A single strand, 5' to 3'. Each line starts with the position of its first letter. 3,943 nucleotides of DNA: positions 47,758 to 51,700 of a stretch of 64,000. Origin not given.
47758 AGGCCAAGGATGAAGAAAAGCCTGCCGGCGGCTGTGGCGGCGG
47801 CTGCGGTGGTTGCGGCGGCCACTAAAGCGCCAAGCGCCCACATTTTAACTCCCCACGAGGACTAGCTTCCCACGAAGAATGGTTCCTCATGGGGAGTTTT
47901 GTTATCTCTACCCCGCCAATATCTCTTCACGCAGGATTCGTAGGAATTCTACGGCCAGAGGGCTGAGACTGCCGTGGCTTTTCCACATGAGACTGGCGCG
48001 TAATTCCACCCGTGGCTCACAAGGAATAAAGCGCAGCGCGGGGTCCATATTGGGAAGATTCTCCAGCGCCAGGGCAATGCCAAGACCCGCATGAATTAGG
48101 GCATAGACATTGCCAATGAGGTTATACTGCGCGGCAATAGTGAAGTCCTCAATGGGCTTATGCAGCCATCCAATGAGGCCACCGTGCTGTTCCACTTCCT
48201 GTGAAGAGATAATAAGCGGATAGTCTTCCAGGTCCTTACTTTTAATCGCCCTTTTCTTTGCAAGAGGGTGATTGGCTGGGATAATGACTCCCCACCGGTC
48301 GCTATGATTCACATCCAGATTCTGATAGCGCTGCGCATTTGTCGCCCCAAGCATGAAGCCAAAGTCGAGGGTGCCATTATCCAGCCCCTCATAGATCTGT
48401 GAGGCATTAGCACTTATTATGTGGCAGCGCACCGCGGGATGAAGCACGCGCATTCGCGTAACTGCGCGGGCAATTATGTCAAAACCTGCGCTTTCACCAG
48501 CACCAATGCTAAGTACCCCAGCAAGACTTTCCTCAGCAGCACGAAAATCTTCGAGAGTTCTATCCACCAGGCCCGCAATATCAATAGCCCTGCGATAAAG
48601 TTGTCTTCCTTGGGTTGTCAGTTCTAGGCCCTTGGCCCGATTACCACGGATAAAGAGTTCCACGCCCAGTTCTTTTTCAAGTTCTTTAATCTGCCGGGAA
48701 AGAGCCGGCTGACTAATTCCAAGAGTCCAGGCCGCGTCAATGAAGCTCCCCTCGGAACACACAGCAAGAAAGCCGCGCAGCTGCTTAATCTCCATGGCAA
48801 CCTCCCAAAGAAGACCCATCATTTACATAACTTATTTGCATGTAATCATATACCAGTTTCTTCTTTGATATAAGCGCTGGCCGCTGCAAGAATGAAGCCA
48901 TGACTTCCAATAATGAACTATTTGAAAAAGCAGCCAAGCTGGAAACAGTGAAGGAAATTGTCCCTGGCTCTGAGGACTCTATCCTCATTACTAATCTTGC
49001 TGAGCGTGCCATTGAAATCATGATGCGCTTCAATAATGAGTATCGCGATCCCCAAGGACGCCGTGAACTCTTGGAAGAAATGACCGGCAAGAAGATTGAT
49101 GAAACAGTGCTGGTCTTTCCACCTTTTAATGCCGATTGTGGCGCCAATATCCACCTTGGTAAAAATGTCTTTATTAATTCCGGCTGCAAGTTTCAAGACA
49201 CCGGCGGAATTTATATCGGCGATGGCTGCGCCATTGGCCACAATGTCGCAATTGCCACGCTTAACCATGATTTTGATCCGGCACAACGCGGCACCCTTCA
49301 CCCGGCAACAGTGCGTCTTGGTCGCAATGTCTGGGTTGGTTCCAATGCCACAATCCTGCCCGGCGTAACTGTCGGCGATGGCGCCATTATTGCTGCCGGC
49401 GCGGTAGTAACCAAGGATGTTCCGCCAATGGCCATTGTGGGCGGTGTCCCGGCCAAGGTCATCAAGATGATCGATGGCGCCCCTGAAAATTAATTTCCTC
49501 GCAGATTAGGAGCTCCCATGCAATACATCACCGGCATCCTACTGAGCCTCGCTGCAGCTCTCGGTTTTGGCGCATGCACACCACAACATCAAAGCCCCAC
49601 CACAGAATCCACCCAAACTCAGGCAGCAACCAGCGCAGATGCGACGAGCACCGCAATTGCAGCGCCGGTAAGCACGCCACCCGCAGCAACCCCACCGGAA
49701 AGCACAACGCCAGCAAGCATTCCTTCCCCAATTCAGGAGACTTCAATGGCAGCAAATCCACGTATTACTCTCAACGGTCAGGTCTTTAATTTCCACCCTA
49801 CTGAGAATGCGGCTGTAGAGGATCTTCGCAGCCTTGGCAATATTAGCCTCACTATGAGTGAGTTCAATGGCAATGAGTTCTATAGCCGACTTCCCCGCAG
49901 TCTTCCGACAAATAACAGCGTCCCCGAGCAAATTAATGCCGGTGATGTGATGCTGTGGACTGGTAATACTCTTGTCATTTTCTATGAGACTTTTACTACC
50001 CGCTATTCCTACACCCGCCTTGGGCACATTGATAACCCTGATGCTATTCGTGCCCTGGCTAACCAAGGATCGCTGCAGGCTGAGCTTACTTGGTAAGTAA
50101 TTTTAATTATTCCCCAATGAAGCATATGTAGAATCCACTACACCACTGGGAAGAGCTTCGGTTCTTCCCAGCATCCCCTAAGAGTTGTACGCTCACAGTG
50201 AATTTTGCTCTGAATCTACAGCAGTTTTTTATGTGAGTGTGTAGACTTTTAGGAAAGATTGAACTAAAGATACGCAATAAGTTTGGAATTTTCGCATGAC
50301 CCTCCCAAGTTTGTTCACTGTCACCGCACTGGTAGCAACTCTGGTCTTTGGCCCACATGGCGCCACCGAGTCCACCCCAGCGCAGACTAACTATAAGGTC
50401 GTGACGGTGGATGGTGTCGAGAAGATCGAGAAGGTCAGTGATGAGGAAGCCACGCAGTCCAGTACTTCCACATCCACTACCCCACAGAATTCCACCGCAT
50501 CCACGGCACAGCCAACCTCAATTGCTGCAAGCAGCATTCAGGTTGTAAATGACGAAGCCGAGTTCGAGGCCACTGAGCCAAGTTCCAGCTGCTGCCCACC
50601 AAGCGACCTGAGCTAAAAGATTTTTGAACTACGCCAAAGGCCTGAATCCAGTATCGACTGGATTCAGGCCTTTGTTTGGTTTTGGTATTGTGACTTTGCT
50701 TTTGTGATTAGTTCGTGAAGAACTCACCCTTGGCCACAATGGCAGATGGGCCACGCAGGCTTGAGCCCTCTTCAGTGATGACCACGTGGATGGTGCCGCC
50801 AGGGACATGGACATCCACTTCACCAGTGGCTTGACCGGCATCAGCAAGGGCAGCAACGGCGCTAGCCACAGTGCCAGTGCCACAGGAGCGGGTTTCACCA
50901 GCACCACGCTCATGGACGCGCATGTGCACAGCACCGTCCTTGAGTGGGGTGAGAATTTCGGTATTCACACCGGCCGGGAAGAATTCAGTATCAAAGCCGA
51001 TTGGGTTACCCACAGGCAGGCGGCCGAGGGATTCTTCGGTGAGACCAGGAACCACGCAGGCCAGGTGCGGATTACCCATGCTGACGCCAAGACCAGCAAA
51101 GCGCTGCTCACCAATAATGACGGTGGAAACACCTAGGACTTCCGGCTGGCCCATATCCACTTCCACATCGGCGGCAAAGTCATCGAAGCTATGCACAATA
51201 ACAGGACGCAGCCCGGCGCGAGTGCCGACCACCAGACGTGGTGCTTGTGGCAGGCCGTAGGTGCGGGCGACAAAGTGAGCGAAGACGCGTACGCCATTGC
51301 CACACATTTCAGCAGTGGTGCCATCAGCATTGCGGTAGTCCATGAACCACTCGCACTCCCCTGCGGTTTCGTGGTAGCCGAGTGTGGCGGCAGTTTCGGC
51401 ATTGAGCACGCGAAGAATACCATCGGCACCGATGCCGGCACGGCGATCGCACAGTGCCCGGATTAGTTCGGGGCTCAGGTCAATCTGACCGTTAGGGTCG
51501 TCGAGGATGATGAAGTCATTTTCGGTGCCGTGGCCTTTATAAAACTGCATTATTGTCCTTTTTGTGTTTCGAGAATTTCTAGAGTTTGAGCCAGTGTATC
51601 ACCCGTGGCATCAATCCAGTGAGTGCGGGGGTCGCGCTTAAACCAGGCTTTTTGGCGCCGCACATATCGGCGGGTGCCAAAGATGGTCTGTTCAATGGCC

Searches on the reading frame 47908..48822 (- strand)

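Call 13: search_protein_families(library=pfam, proteins=[window:47908-48822:-])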
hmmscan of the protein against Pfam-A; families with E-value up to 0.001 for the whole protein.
window:47908-48822:- (304 aa): 2 families
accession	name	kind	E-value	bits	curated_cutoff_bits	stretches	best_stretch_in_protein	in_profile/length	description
PF03466.25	LysR_substrate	-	1.9e-28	99.7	28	1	99-300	3-207/209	LysR substrate binding domain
PF00126.33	HTH_1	-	2.1e-20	72.9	26.6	1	12-73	1-60/60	Bacterial regulatory helix-turn-helix protein, lysR family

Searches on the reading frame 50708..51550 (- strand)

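Call 13: search_protein_families(library=pfam, proteins=[window:50708-51550:-])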
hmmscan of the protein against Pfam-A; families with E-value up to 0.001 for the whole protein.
window:50708-51550:- (280 aa): 1 family
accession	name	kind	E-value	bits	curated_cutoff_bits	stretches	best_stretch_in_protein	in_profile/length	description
PF01678.24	DAP_epimerase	-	3.2e-51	172.9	34.7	2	156-264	3-113/121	Diaminopimelate epimerase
